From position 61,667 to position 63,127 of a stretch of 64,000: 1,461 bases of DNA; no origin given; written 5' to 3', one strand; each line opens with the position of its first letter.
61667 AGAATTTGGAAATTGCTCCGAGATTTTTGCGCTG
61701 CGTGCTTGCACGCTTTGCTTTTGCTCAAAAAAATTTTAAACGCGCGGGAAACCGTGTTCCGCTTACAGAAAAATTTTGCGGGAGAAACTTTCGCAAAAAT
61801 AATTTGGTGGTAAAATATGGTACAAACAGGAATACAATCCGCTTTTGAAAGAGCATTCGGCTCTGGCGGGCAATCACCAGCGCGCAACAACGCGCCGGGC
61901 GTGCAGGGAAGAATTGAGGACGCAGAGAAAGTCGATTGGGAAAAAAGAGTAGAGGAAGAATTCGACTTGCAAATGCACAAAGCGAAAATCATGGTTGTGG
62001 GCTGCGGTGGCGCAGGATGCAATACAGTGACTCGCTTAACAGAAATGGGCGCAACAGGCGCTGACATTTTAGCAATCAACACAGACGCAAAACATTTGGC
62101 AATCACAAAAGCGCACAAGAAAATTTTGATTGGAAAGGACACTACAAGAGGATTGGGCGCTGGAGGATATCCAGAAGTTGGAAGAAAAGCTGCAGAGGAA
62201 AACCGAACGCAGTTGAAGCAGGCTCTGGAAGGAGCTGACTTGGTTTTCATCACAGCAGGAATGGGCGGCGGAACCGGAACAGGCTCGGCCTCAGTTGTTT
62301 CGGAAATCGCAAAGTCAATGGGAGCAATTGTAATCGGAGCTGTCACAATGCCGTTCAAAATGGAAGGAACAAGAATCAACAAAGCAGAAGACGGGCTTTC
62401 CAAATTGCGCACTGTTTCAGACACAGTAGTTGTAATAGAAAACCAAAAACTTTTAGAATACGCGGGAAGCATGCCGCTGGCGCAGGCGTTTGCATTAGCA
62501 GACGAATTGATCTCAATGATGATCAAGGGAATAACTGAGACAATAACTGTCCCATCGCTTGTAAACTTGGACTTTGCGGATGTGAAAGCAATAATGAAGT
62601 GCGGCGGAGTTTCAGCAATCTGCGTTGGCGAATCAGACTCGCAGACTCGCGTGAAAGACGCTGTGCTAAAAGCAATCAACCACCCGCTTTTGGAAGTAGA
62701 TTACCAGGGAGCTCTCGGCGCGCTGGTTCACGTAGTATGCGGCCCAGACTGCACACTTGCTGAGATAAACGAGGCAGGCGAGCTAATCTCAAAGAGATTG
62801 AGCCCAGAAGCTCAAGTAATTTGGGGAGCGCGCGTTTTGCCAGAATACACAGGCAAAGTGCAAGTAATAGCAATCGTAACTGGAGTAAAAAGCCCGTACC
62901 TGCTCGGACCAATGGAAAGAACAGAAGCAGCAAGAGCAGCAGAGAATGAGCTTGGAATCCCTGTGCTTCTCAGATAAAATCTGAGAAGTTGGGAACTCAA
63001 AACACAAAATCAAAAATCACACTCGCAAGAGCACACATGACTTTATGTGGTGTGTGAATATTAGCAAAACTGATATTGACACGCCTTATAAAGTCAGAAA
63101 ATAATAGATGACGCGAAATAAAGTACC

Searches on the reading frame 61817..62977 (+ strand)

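Call 99: search_protein_families(library=ncbifam, proteins=[window:61817-62977:+], max_evalue=0.01)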
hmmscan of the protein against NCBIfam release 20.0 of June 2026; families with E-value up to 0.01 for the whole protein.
window:61817-62977:+ (386 aa): 5 families
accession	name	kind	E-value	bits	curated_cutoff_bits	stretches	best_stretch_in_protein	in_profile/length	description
TIGR00065.1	ftsZ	equivalog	7.5e-121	403.7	295.2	1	43-369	5-336/353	cell division protein FtsZ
TIGR00177.1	molyb_syn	domain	0.0024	17.8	85.35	1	127-195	51-110/148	molybdenum cofactor synthesis domain-containing protein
TIGR02356.1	adenyl_thiF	equivalog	0.0028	17.1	275.25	1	51-103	17-65/203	thiazole biosynthesis adenylyltransferase ThiF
NF004111.0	PRK05600.1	equivalog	0.0032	16.6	437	1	52-107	38-89/371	ThiF family adenylyltransferase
NF006395.0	PRK08644.1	equivalog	0.0064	16.1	159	0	41-79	16-54/215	sulfur carrier protein ThiS adenylyltransferase ThiF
